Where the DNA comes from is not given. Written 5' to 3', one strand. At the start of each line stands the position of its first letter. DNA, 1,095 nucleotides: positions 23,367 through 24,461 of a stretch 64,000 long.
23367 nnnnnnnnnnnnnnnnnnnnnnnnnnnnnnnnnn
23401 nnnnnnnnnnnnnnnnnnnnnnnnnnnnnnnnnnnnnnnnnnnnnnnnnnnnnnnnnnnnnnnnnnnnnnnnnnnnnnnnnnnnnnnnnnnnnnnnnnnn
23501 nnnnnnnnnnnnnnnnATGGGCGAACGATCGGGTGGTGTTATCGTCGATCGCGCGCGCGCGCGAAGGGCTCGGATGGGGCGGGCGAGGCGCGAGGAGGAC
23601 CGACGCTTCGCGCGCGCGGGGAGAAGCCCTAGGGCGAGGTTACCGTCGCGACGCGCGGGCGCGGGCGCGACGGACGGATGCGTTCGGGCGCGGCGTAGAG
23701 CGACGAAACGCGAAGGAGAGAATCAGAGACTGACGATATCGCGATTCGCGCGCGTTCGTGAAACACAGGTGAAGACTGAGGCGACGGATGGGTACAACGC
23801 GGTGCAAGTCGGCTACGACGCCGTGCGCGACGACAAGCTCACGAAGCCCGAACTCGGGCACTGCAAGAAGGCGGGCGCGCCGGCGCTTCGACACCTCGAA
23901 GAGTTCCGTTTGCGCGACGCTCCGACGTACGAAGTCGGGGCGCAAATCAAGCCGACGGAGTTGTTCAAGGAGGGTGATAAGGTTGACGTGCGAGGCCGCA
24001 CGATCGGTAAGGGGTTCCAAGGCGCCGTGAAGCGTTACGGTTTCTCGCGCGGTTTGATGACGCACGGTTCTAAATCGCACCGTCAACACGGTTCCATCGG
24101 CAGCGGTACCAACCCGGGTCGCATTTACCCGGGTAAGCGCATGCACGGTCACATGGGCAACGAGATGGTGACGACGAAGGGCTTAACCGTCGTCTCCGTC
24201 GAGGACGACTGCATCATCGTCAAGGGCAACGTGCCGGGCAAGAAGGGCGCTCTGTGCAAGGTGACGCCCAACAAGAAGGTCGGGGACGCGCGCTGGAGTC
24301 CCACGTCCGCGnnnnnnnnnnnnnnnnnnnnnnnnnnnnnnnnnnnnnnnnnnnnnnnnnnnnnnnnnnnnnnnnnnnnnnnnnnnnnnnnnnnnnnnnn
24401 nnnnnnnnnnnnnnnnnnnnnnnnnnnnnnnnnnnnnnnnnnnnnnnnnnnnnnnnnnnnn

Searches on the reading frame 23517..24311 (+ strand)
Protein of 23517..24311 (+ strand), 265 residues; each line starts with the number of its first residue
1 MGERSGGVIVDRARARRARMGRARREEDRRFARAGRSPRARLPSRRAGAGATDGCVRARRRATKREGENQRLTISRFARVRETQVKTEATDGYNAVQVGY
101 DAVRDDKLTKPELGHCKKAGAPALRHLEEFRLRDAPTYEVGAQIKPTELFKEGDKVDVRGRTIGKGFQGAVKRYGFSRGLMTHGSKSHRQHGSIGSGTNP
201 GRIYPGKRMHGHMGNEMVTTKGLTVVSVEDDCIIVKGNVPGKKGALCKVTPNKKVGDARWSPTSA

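Call 71: search_protein_families(library=pfam, proteins=[window:23517-24311:+], max_evalue=0.001)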
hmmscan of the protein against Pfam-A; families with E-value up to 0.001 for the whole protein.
window:23517-24311:+ (265 aa): 1 family
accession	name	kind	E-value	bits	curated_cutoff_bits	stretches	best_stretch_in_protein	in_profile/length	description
PF00297.29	Ribosomal_L3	-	8.6e-14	51.7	22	1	143-229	205-289/369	Ribosomal protein L3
